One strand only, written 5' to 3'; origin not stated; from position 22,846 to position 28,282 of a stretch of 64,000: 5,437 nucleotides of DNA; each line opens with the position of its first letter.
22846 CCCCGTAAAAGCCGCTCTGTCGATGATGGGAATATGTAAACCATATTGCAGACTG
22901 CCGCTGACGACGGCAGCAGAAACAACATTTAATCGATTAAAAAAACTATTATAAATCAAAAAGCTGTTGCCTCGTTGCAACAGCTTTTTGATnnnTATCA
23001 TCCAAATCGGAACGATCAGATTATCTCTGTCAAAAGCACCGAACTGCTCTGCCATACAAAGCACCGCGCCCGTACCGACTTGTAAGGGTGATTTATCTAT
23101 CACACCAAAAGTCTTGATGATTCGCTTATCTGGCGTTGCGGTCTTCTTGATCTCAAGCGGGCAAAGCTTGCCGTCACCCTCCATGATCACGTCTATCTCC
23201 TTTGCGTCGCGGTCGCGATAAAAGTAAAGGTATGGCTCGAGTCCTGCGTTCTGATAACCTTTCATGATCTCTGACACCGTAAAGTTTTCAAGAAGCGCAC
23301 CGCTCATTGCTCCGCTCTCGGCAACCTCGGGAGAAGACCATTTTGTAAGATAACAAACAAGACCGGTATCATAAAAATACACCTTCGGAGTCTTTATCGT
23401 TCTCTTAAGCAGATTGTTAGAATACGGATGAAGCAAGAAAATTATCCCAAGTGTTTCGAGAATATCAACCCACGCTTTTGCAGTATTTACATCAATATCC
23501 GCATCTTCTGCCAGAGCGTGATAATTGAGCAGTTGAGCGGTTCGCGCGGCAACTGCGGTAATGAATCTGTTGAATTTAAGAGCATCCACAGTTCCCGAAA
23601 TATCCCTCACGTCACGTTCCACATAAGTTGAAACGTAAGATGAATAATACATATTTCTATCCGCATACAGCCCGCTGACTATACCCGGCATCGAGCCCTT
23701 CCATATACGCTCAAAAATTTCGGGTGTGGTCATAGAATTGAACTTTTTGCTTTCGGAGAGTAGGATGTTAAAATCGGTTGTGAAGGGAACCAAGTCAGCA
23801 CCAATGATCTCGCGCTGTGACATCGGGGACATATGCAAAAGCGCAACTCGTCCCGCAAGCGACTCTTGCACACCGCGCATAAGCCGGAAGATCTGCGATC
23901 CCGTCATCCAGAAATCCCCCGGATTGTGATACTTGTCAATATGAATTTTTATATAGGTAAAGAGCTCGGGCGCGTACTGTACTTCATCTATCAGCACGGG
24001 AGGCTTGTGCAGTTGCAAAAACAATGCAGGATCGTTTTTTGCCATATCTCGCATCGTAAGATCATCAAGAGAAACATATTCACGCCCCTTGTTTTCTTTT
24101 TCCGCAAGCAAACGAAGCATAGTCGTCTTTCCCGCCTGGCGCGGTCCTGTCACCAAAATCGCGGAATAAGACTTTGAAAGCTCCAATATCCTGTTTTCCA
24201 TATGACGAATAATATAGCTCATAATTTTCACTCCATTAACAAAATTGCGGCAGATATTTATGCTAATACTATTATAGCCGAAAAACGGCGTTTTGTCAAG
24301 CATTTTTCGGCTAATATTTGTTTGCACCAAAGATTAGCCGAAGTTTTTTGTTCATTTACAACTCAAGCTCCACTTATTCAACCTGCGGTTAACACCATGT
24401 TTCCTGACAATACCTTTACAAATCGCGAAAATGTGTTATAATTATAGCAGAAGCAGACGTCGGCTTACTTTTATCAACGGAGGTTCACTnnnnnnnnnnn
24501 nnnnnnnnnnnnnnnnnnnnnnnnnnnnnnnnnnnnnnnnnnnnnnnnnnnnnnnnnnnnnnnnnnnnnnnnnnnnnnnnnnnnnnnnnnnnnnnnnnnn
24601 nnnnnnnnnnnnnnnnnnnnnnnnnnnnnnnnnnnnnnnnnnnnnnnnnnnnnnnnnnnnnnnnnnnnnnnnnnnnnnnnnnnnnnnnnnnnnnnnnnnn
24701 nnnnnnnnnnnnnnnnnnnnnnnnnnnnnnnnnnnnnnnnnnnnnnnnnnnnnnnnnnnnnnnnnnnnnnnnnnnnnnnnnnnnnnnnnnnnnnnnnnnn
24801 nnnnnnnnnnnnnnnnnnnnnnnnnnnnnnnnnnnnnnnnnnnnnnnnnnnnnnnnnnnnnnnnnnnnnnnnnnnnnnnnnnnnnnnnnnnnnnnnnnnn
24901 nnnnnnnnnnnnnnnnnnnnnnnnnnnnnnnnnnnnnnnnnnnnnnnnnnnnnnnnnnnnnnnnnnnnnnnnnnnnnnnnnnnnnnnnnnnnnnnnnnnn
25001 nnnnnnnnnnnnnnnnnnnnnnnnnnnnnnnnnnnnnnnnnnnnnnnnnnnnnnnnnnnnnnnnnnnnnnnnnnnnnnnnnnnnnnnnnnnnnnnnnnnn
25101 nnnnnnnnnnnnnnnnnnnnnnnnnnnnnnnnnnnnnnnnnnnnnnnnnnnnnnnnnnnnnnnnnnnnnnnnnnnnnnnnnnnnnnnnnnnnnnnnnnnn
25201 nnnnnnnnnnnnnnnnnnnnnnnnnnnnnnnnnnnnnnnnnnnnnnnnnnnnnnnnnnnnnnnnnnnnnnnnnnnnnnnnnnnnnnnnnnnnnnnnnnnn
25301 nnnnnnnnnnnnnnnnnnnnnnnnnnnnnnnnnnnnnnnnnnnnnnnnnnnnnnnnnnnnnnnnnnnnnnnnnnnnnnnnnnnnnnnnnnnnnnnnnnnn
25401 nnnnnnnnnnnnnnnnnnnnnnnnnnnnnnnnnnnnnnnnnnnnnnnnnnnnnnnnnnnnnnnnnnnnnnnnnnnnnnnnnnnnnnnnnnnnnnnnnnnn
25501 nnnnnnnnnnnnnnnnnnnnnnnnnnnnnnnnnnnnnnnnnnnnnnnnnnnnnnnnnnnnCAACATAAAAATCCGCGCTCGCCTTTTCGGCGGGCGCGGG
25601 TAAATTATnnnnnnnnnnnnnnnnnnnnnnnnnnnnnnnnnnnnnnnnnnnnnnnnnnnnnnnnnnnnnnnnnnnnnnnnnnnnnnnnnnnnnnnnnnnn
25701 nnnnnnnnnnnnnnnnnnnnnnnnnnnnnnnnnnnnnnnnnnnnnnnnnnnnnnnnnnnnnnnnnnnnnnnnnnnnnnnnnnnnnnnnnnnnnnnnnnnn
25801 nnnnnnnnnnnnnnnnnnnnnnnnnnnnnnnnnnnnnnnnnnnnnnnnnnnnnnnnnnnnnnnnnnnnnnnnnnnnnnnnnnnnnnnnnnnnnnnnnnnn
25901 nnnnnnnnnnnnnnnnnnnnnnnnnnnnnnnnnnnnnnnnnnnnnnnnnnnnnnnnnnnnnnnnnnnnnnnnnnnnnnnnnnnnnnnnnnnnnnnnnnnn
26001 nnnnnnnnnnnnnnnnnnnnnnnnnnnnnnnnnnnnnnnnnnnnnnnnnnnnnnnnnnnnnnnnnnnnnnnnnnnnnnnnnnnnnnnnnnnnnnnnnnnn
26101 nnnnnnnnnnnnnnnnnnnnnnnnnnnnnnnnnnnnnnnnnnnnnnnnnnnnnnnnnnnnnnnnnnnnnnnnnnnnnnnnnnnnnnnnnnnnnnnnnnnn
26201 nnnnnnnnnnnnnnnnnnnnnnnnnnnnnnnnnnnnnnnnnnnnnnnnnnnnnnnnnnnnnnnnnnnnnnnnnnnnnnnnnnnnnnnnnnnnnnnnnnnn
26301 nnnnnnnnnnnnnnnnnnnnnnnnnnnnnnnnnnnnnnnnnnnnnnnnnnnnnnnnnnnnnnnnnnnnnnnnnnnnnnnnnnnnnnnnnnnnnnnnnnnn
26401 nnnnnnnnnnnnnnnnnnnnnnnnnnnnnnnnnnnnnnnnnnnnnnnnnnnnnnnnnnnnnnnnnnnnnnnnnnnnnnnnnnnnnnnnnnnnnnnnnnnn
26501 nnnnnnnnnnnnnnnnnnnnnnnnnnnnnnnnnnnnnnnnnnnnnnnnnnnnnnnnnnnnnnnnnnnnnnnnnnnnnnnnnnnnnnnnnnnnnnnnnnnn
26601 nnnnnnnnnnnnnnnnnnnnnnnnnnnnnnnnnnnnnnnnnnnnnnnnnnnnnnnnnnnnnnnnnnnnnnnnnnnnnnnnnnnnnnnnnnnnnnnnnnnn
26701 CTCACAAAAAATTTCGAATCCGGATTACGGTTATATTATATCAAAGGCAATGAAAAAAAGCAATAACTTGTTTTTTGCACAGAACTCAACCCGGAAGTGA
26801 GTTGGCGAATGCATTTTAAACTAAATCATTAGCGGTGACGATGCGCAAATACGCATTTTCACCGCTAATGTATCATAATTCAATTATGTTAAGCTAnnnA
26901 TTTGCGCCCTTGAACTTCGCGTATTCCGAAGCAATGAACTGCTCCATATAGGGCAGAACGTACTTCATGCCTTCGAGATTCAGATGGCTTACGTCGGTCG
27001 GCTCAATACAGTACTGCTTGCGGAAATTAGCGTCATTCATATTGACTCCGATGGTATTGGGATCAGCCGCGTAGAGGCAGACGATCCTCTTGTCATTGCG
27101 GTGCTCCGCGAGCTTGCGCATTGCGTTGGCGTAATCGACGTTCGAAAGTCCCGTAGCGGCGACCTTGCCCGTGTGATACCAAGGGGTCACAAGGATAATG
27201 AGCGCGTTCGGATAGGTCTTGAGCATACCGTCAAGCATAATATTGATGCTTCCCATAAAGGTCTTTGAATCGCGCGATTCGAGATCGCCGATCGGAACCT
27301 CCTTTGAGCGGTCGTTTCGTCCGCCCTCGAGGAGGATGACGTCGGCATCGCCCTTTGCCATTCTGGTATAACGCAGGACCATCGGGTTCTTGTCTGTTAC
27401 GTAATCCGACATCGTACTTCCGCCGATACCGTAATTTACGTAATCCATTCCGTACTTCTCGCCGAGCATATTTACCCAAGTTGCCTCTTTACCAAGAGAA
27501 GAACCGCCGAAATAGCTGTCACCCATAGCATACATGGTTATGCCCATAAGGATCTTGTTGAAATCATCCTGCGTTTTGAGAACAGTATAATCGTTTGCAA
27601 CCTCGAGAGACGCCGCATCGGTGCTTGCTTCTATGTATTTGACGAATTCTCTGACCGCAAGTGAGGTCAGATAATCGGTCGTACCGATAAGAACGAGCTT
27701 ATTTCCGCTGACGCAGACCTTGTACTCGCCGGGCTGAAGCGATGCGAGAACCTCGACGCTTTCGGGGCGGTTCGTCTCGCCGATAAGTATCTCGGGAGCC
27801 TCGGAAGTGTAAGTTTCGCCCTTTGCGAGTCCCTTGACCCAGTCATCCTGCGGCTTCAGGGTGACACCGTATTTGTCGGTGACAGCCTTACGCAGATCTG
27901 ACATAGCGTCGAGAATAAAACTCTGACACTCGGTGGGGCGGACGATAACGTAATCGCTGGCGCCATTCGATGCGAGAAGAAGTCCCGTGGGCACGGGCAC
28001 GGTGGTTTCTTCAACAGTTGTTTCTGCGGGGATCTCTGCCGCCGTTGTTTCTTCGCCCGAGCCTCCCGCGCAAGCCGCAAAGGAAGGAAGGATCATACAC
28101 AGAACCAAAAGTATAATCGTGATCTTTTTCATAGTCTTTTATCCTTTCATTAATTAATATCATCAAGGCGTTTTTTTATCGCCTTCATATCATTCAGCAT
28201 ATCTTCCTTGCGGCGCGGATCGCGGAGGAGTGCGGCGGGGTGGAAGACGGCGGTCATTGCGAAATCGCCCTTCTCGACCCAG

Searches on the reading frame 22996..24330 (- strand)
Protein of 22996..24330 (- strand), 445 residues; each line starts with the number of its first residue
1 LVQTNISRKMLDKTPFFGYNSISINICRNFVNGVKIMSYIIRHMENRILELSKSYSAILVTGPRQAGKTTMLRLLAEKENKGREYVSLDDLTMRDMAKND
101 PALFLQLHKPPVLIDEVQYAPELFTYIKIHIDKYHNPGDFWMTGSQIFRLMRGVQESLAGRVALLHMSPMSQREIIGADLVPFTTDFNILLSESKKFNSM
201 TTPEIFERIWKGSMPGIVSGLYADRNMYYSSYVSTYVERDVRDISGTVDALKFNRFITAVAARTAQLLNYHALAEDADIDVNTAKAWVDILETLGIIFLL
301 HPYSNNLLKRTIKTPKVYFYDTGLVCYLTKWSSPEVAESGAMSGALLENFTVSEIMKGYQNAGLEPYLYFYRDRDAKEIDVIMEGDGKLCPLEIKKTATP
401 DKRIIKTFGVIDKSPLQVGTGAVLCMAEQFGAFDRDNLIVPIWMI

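Call 17: search_protein_families(library=pfam, proteins=[window:22996-24330:-], max_evalue=0.01)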
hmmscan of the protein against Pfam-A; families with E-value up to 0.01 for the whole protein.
window:22996-24330:- (445 aa): 4 families
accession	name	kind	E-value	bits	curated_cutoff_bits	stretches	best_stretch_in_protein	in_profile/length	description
PF13635.12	DUF4143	-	1.4e-47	161.8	28.1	1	238-396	1-159/160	Domain of unknown function (DUF4143)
PF13173.12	AAA_14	-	3e-29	102.1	27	1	56-175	3-128/129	AAA domain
PF13401.12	AAA_22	-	0.0022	18.7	27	0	56-89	6-42/130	AAA domain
PF01637.24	ATPase_2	-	0.0061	16.8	33.2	0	53-86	16-52/225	ATPase domain predominantly from Archaea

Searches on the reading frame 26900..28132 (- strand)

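Call 17: search_protein_families(library=pfam, proteins=[window:26900-28132:-], max_evalue=0.01)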
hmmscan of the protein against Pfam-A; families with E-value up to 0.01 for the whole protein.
window:26900-28132:- (411 aa): 2 families
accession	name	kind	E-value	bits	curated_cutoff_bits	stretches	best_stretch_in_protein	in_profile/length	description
PF13472.12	Lipase_GDSL_2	-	2.2e-11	45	32.9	1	202-348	1-145/178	GDSL-like Lipase/Acylhydrolase family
PF16255.11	Lipase_GDSL_lke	-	0.0078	16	29.2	0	232-314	59-149/203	GDSL-like Lipase/Acylhydrolase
